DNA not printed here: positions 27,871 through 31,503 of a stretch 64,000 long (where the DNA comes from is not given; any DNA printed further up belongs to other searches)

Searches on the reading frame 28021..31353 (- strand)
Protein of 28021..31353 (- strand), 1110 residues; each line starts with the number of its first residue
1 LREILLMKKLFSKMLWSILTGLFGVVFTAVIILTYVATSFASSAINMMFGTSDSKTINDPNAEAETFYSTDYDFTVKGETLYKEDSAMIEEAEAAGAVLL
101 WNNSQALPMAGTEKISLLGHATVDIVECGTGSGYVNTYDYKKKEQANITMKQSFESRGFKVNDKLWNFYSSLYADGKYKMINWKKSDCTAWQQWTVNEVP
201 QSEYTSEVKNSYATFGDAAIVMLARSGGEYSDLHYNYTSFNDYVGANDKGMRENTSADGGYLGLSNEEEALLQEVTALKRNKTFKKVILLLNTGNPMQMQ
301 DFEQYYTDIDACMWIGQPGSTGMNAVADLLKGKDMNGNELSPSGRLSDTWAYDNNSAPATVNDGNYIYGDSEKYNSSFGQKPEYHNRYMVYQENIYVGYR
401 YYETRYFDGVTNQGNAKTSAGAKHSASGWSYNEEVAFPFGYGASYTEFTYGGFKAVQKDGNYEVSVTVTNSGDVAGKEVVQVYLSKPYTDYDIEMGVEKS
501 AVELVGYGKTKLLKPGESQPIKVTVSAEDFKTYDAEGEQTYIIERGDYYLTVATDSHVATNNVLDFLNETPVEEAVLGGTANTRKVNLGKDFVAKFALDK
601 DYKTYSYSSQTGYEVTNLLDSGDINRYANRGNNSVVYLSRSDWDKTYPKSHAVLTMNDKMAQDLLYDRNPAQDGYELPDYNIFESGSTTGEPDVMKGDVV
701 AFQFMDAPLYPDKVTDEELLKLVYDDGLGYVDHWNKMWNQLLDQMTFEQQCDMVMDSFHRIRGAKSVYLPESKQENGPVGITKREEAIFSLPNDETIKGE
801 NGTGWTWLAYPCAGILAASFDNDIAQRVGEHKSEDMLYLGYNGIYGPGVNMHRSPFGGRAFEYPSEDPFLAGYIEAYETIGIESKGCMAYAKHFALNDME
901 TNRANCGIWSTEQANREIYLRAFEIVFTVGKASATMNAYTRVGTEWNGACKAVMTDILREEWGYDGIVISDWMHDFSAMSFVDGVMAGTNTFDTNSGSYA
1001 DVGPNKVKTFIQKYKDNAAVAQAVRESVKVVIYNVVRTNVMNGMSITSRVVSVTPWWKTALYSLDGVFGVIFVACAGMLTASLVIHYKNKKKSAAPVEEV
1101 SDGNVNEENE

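Call 57: search_protein_families(library=pfam, proteins=[window:28021-31353:-], max_evalue=0.0001)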
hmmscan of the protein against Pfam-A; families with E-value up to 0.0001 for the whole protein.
window:28021-31353:- (1110 aa): 3 families
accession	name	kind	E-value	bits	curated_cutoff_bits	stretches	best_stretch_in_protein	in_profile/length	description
PF01915.27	Glyco_hydro_3_C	-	4.2e-22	79.5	31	1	98-399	2-200/200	Glycosyl hydrolase family 3 C-terminal domain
PF00933.27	Glyco_hydro_3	-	7.6e-17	62.2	27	1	810-973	85-253/316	Glycosyl hydrolase family 3 N terminal domain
PF14310.12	Fn3-like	-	4.1e-13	49.7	25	1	478-556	1-71/71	Fibronectin type III-like domain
